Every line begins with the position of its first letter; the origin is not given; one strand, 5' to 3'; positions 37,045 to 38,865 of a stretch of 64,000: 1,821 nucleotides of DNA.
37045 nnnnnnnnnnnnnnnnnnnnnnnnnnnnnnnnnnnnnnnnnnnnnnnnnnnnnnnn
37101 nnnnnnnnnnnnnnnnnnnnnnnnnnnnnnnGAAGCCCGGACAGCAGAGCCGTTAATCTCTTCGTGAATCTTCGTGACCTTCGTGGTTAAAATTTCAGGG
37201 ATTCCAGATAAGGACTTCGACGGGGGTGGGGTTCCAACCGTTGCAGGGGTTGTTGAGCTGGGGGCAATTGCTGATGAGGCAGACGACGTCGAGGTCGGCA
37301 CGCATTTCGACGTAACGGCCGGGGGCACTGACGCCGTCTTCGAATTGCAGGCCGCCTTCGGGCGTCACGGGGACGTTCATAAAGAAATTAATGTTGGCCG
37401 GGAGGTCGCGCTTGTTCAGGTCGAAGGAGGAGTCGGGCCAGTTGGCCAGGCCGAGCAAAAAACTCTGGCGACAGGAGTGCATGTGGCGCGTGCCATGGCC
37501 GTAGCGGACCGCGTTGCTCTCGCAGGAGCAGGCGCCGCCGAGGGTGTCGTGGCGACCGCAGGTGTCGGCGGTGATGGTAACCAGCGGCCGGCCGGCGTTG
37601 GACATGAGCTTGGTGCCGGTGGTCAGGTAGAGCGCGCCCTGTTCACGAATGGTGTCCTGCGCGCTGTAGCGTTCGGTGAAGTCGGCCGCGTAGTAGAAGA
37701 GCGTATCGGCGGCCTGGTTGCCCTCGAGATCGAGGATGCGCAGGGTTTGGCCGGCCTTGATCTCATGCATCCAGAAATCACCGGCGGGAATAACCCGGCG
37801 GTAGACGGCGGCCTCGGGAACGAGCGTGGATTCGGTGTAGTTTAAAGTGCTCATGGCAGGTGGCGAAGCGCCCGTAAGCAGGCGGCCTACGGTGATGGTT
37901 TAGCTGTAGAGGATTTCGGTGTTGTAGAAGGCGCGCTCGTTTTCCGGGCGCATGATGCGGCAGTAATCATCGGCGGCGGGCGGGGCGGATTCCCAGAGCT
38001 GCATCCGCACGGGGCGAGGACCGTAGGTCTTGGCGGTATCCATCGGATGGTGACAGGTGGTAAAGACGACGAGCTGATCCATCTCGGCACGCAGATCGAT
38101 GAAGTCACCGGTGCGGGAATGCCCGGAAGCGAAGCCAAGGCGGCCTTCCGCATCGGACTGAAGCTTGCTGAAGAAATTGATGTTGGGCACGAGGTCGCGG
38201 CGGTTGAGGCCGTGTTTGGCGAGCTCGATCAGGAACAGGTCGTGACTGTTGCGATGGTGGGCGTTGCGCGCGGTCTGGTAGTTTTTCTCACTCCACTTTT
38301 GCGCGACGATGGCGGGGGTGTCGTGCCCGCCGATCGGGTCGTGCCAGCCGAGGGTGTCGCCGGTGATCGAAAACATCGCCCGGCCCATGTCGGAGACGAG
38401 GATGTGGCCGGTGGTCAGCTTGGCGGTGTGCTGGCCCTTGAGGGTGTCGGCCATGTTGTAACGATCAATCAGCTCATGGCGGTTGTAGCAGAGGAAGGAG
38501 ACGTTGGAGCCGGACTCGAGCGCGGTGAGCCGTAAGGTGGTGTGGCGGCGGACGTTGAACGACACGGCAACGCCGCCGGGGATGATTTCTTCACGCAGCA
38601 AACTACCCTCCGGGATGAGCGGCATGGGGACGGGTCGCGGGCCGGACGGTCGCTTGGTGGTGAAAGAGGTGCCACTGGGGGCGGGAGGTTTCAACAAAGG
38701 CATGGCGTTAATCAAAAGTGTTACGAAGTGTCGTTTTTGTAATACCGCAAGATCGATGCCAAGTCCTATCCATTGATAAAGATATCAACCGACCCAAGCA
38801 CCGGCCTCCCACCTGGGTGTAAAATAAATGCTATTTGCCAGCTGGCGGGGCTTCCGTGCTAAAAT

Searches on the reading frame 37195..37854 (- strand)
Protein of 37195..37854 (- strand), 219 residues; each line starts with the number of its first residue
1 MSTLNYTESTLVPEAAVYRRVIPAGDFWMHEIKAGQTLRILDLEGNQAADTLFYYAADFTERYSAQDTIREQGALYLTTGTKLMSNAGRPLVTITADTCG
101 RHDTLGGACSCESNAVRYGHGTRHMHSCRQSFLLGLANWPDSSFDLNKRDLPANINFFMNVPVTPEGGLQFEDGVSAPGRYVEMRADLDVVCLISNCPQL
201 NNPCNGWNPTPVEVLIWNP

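Call 8: search_protein_families(library=pfam, proteins=[window:37195-37854:-], max_evalue=0.001)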
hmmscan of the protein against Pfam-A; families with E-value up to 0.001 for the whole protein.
window:37195-37854:- (219 aa): 1 family
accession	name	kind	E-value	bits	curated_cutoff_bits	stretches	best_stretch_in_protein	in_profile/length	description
PF09347.15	DUF1989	-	3.7e-68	228.9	27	1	21-191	2-168/168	Domain of unknown function (DUF1989)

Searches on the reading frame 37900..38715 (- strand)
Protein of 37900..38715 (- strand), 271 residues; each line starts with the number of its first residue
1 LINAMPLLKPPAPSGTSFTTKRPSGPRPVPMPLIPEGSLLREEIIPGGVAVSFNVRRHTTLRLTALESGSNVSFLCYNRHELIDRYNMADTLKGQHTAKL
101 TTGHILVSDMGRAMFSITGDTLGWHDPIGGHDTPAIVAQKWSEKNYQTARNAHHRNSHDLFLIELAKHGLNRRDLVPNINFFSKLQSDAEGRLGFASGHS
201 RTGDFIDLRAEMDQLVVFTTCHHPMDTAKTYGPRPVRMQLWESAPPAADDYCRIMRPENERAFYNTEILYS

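Call 8: search_protein_families(library=pfam, proteins=[window:37900-38715:-], max_evalue=0.001)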
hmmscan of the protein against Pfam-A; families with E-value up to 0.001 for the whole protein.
window:37900-38715:- (271 aa): 1 family
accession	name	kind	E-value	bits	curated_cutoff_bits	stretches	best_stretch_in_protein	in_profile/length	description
PF09347.15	DUF1989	-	3.9e-56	189.7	27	1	43-214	1-167/168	Domain of unknown function (DUF1989)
